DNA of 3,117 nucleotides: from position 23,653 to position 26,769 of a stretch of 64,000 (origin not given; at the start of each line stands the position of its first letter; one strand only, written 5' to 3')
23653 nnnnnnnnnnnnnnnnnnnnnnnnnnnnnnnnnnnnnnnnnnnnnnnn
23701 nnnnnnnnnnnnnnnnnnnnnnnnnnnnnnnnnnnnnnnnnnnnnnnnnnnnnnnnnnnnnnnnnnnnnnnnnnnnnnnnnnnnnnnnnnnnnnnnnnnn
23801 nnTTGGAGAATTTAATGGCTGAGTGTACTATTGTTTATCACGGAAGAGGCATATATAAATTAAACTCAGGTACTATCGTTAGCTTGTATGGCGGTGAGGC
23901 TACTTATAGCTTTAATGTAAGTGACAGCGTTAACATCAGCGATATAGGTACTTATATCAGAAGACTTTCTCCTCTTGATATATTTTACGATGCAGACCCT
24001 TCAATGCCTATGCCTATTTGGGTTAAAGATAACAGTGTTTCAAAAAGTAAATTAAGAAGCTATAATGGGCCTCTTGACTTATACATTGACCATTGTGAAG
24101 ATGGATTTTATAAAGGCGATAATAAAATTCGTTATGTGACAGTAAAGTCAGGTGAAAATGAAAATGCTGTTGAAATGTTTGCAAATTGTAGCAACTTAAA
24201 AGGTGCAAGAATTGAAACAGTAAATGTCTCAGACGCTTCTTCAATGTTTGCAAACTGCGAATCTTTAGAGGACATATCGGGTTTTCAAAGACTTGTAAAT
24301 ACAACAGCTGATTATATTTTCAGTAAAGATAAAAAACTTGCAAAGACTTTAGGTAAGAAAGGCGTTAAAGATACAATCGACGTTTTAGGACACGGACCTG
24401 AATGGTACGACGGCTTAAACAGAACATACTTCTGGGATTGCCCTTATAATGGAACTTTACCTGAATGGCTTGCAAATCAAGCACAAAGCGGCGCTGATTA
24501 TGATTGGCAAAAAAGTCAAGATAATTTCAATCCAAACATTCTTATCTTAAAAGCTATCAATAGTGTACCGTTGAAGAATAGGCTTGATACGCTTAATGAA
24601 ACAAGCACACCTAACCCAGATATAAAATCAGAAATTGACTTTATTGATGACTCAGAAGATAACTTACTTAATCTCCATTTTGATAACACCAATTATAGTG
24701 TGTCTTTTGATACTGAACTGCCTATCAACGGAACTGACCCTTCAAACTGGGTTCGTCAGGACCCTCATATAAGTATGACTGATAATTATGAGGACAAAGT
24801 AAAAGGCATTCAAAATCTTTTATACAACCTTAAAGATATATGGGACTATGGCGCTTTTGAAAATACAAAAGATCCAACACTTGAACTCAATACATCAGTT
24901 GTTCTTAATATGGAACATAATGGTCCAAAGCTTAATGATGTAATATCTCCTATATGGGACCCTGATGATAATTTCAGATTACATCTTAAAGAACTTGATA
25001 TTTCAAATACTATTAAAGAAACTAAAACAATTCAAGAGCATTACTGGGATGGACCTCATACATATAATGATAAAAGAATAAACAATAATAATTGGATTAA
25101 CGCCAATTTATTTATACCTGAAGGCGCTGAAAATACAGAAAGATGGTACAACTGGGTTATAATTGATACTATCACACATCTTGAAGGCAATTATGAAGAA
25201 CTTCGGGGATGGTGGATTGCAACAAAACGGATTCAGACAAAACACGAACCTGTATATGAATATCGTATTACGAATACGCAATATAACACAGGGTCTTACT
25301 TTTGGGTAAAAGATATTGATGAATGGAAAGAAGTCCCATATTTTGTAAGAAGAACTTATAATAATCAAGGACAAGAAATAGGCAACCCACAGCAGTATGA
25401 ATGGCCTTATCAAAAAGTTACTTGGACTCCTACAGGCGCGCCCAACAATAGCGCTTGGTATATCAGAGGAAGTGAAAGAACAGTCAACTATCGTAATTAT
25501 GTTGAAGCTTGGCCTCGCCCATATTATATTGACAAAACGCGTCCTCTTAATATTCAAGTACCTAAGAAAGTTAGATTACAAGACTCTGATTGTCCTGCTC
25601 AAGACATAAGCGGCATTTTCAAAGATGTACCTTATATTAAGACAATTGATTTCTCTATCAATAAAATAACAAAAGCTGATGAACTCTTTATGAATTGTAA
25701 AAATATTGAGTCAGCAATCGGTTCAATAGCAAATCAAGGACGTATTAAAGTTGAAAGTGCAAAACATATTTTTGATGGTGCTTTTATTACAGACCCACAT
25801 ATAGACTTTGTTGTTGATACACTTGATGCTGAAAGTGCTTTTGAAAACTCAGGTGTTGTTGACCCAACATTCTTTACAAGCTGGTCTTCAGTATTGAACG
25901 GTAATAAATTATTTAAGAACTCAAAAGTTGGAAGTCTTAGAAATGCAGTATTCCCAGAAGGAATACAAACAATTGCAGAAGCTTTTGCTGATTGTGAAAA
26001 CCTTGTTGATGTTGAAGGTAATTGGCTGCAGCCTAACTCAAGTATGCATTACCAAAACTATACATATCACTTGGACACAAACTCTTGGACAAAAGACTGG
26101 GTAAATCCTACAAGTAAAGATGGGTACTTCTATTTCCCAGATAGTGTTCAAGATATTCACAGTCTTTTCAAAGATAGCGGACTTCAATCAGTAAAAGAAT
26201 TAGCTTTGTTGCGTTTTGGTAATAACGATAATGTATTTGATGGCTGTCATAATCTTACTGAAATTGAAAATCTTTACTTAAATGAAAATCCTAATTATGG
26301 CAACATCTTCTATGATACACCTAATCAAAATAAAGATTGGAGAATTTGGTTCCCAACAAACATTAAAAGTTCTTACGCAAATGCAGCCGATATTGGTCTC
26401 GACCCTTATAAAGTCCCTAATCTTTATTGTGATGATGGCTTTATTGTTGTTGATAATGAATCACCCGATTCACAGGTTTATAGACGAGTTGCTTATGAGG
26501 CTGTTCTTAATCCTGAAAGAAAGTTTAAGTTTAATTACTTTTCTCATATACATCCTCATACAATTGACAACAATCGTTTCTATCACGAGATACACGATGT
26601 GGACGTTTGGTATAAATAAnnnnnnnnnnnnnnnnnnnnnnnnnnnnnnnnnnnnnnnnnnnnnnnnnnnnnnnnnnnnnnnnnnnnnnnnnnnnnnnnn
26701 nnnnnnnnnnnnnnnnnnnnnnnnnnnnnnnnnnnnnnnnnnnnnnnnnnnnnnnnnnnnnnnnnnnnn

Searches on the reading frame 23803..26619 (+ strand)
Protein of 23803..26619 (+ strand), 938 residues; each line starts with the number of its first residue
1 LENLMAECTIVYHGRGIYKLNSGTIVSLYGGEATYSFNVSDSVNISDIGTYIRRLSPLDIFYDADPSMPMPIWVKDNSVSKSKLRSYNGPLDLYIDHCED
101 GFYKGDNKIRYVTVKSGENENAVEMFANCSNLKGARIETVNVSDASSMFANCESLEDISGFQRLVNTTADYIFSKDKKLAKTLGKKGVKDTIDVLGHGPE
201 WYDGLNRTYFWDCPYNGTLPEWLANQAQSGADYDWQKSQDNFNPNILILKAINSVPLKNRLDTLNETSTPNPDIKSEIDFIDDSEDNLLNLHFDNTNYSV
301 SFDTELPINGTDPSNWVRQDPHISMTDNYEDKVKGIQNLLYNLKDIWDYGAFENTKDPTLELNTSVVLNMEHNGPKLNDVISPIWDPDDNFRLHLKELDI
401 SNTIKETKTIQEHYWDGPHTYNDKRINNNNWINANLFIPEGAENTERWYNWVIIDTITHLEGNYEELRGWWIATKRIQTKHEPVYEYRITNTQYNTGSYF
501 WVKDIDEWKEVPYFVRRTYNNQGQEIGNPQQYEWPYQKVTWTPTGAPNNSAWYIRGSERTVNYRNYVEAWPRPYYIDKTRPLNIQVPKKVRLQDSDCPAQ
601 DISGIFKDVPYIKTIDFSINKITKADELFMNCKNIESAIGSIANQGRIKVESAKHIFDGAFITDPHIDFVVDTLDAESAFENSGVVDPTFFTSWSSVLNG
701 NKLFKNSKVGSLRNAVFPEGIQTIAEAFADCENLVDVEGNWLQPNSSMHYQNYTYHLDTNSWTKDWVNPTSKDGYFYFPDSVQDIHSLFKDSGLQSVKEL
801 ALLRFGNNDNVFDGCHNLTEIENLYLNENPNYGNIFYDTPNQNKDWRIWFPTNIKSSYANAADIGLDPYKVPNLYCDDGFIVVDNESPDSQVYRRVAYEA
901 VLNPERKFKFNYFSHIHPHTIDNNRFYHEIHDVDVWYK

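Call 7: search_protein_families(library=phrogs, proteins=[window:23803-26619:+], max_evalue=0.001)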
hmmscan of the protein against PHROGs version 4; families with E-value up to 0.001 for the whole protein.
window:23803-26619:+ (938 aa): 0 families

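Call 13: search_protein_families(library=pfam, proteins=[window:23803-26619:+], max_evalue=0.001)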
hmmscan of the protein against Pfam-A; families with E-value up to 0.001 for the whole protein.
window:23803-26619:+ (938 aa): 1 family
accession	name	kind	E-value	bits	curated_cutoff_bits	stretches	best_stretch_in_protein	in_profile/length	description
PF13306.12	LRR_5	-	2.6e-08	34.3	27.7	1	107-178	34-125/127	BspA type Leucine rich repeat region (6 copies)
